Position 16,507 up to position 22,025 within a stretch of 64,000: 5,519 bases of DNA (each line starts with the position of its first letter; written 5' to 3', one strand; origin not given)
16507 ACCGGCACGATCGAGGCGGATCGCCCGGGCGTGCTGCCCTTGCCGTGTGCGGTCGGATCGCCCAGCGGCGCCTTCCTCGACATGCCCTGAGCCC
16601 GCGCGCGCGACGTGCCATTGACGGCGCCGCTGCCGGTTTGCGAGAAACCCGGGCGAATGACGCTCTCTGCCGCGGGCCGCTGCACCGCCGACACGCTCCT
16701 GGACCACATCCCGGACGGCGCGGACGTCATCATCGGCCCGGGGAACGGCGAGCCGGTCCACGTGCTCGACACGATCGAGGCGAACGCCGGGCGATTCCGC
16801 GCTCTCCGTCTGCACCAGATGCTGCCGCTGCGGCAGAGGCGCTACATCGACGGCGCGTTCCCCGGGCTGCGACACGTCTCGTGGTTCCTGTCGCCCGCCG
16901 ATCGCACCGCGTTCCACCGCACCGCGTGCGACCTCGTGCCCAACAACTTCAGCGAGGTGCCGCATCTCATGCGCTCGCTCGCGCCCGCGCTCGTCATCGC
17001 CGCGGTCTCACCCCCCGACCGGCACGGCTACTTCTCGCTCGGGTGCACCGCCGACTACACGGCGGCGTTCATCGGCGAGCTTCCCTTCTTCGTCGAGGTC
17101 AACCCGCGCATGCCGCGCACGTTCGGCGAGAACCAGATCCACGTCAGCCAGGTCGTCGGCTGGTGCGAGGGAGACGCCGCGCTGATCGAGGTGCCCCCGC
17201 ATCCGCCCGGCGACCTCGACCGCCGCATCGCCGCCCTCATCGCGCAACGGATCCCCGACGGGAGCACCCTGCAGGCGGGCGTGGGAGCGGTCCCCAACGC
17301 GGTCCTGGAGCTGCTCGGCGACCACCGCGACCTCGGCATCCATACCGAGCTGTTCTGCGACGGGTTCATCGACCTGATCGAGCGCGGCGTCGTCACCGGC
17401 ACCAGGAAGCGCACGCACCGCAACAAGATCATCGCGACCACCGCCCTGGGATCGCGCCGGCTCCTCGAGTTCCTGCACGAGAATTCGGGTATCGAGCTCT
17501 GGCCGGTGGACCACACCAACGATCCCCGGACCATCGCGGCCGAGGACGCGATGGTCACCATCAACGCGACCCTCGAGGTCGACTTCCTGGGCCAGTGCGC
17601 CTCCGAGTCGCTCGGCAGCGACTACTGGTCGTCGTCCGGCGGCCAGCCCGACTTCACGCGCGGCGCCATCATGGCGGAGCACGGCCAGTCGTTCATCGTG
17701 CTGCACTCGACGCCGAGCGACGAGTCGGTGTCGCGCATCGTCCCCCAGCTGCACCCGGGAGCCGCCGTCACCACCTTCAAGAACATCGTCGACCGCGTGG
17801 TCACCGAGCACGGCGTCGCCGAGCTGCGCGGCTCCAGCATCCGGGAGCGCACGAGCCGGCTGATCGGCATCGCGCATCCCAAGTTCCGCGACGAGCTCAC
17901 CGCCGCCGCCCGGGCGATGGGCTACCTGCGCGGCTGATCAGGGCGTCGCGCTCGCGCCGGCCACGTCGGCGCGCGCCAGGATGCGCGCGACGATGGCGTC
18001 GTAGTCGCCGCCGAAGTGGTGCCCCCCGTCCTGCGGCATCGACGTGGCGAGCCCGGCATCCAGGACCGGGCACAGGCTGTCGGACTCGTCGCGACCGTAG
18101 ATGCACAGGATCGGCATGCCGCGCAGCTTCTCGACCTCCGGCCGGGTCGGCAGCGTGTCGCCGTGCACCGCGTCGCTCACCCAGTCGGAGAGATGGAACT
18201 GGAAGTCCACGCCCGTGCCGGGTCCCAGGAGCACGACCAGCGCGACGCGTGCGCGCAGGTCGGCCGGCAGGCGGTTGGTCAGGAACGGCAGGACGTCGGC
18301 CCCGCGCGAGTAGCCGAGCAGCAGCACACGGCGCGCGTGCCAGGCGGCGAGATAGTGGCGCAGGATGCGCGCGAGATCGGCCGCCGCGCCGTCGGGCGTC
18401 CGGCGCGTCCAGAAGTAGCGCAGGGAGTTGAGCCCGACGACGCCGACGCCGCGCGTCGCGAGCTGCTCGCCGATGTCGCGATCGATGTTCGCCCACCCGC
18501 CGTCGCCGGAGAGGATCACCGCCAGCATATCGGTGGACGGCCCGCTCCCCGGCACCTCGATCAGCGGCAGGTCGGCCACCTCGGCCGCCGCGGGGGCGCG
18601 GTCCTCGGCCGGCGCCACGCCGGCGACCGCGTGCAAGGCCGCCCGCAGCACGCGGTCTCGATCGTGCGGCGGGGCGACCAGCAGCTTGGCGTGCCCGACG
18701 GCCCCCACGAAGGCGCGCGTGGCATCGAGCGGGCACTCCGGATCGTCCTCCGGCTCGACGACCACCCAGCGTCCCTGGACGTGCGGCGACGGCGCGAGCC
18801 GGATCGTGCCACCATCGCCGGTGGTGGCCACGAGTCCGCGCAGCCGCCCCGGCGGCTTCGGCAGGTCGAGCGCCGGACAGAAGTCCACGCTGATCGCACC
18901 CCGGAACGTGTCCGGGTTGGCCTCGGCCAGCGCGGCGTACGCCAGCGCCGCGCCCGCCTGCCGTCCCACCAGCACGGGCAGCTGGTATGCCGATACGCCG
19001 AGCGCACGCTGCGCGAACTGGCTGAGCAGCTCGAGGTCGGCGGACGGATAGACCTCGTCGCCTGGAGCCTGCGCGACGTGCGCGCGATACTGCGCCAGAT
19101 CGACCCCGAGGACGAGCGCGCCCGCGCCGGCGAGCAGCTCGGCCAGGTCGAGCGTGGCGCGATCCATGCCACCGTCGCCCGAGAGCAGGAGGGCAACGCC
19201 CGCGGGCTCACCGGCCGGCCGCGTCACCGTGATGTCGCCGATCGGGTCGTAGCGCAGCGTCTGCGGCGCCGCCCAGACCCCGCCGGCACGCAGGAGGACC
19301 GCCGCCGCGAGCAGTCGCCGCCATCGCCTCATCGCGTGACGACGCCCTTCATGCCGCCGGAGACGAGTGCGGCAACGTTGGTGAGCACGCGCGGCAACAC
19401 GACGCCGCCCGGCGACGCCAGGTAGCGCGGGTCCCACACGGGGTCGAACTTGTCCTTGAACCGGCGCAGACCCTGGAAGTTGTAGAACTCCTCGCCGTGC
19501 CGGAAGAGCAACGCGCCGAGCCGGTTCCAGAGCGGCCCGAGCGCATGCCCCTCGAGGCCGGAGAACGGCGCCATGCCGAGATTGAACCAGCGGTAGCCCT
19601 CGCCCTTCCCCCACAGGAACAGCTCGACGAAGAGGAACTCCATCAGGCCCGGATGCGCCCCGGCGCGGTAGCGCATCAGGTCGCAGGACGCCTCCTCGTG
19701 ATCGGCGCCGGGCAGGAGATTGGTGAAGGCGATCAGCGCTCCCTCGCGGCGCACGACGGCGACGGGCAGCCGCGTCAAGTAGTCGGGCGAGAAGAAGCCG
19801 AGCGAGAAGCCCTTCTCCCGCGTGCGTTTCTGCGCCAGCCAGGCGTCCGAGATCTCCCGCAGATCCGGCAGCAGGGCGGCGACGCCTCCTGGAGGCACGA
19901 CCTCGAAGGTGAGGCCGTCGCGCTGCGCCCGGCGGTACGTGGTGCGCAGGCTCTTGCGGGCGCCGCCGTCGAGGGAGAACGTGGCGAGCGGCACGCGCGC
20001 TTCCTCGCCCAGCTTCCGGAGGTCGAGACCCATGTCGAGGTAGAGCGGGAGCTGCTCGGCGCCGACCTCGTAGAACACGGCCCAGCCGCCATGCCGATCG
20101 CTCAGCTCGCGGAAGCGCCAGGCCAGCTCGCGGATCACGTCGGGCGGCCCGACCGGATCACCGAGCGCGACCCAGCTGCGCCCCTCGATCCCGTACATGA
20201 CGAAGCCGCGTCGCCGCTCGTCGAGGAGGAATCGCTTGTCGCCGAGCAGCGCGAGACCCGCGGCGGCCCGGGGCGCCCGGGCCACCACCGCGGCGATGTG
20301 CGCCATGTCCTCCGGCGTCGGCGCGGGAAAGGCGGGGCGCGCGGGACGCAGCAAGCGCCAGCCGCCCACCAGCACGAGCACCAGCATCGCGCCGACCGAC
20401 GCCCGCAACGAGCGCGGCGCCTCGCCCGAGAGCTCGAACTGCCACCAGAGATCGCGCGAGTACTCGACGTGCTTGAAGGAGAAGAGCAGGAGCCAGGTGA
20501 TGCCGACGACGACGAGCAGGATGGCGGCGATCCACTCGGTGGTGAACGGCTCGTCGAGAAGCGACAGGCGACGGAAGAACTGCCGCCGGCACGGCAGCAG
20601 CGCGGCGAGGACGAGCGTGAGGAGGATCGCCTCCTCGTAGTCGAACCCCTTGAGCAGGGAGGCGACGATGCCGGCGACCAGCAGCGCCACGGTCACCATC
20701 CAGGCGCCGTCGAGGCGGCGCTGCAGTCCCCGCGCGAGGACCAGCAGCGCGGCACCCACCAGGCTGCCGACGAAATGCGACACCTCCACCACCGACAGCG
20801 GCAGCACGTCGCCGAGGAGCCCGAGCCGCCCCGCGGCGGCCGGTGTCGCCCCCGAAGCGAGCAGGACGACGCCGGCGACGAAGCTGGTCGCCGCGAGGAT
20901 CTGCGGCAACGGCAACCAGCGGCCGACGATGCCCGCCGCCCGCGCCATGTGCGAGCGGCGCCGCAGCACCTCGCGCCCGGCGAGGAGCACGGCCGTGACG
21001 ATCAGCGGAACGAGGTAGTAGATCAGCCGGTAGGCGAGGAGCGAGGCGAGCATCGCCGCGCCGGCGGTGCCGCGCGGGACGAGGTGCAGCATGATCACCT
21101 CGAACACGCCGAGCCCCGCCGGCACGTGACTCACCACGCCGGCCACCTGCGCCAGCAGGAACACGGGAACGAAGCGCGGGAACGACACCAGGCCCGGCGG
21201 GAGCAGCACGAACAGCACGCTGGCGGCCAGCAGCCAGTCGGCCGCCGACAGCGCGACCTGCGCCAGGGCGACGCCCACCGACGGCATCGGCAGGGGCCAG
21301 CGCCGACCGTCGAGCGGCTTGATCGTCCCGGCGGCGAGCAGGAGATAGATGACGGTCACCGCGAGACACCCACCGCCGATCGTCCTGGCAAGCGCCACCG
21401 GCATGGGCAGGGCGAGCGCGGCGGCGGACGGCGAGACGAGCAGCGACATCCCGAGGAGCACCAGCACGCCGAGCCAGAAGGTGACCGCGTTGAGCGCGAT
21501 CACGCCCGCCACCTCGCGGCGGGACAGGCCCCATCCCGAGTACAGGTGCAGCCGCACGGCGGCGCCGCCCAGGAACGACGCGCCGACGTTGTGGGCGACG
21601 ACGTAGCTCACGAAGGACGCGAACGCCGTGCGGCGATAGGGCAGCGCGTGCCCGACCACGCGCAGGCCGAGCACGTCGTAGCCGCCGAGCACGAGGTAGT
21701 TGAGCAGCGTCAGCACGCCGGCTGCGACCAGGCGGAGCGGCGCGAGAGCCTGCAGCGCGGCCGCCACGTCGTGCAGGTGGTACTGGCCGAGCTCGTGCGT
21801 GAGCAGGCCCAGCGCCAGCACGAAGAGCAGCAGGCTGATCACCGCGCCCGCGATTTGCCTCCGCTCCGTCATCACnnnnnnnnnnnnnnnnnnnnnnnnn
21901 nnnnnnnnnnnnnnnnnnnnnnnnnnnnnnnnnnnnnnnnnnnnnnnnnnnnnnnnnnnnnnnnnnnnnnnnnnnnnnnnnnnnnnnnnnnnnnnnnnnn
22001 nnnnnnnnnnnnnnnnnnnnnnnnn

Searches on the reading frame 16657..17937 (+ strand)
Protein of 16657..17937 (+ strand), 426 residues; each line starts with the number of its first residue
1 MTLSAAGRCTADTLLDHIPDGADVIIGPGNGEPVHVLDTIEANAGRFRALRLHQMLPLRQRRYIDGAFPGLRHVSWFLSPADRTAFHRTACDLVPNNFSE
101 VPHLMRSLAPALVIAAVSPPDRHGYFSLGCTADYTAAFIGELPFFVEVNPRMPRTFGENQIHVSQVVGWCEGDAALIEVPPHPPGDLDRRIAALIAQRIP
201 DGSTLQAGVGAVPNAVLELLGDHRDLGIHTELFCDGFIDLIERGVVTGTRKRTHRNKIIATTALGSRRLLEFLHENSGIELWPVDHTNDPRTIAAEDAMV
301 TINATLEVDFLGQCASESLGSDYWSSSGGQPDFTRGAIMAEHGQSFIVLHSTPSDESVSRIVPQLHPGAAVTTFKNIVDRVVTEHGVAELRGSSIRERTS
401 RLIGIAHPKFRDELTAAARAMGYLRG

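Call 83: search_protein_families(library=pfam, proteins=[window:16657-17937:+], max_evalue=0.0001)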
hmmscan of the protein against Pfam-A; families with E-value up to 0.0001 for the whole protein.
window:16657-17937:+ (426 aa): 1 family
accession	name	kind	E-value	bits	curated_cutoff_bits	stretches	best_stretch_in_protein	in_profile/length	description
PF13336.12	AcetylCoA_hyd_C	-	9.6e-54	181.9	23.7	1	265-418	1-154/154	Acetyl-CoA hydrolase/transferase C-terminal domain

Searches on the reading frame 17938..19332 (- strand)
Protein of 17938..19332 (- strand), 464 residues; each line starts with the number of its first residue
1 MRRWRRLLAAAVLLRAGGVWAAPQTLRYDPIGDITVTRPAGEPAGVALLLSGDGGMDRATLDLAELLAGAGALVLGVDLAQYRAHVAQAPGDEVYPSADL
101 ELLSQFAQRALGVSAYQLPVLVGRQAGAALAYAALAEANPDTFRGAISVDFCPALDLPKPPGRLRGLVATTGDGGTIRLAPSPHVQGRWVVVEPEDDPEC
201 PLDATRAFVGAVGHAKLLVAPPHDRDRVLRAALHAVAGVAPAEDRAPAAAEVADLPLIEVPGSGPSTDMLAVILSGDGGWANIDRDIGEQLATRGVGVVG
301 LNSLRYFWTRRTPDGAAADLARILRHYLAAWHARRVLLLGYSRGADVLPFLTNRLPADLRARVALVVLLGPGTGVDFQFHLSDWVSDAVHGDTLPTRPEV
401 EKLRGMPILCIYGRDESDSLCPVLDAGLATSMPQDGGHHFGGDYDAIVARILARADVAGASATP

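Call 83: search_protein_families(library=pfam, proteins=[window:17938-19332:-], max_evalue=0.0001)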
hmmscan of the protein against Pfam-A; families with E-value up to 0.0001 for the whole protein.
window:17938-19332:- (464 aa): 1 family
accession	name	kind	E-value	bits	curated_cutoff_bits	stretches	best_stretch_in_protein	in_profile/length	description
PF06057.17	VirJ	-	2.6e-66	223.6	22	1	268-454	1-186/191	Bacterial virulence protein (VirJ)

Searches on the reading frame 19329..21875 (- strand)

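Call 83: search_protein_families(library=pfam, proteins=[window:19329-21875:-], max_evalue=0.0001)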
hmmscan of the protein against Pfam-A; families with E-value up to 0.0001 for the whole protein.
window:19329-21875:- (848 aa): 2 families
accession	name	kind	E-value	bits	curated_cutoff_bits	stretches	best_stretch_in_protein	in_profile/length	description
PF09924.15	LPG_synthase_C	-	1.9e-97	326.3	27.5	1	536-820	11-297/298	Phosphatidylglycerol lysyltransferase, C-terminal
PF03706.18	LPG_synthase_TM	-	2.1e-05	24.6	33.4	1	11-293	5-301/302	Lysylphosphatidylglycerol synthase TM region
